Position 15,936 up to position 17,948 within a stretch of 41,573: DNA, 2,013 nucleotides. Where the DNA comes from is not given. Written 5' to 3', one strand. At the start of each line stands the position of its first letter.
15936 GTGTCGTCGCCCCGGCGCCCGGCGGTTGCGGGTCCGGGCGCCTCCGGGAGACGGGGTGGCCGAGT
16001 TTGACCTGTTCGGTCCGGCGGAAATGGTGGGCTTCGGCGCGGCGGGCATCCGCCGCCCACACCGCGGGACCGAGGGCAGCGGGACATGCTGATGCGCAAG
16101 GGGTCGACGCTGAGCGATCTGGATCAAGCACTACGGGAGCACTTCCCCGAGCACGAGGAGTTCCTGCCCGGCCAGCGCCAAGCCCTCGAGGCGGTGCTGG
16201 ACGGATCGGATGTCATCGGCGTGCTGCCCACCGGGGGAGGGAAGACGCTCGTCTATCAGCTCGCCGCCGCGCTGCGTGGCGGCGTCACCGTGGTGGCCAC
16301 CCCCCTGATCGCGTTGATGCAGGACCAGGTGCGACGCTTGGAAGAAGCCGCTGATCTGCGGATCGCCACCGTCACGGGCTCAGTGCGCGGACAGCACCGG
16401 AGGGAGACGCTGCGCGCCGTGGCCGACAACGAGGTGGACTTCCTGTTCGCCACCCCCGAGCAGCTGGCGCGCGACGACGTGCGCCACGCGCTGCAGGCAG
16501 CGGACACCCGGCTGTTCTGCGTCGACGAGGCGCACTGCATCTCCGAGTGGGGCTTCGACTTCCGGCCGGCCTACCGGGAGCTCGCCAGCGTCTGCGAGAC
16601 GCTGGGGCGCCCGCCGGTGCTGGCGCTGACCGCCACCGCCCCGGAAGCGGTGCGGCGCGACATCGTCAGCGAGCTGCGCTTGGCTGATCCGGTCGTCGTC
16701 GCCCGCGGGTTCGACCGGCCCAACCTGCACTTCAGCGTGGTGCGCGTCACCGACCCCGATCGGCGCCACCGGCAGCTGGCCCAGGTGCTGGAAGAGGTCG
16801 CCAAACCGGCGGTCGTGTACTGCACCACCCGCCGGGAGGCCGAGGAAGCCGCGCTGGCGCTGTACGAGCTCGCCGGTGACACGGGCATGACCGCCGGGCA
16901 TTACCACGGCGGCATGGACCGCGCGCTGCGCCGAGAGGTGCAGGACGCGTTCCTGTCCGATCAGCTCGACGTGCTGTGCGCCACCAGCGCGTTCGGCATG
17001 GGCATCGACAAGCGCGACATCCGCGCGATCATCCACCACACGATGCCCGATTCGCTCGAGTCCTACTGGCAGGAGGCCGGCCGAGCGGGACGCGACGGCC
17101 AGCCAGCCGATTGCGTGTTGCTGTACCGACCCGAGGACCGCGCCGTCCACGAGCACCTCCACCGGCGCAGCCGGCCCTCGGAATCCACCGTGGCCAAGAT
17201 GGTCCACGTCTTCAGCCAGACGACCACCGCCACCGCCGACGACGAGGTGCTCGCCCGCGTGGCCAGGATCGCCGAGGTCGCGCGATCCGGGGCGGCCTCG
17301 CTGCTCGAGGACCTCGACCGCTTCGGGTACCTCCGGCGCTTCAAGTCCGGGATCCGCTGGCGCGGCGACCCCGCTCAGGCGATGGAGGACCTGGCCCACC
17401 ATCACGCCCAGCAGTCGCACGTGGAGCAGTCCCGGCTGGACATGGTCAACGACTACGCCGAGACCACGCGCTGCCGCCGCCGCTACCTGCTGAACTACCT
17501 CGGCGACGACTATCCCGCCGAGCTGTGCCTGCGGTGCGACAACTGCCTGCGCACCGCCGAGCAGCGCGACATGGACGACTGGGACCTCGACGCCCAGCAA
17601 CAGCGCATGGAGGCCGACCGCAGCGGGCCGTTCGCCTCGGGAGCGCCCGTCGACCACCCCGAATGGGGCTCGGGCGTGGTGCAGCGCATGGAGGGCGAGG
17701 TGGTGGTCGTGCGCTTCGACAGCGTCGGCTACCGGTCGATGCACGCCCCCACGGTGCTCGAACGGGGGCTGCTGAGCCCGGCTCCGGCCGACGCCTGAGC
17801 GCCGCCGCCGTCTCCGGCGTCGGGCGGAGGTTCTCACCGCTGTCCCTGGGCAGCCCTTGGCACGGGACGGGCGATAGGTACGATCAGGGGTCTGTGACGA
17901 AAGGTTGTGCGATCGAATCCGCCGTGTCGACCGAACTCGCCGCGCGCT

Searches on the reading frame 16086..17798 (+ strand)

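Call 81: search_protein_families(library=pfam, proteins=[window:16086-17798:+], max_evalue=0.00001)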
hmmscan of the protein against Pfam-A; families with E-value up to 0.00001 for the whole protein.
window:16086-17798:+ (570 aa): 4 families
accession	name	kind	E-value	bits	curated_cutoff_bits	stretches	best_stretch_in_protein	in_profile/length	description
PF00270.35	DEAD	-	7.2e-29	101.1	26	1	28-190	2-165/167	DEAD/DEAH box helicase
PF00271.37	Helicase_C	-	2e-22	80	23.5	1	232-338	7-110/110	Helicase conserved C-terminal domain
PF16124.10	RecQ_Zn_bind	-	5.8e-12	46.6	25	1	439-488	16-66/66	RecQ zinc-binding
PF04851.21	ResIII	-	4.8e-08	33.5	22.5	1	27-185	5-162/164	Type III restriction enzyme, res subunit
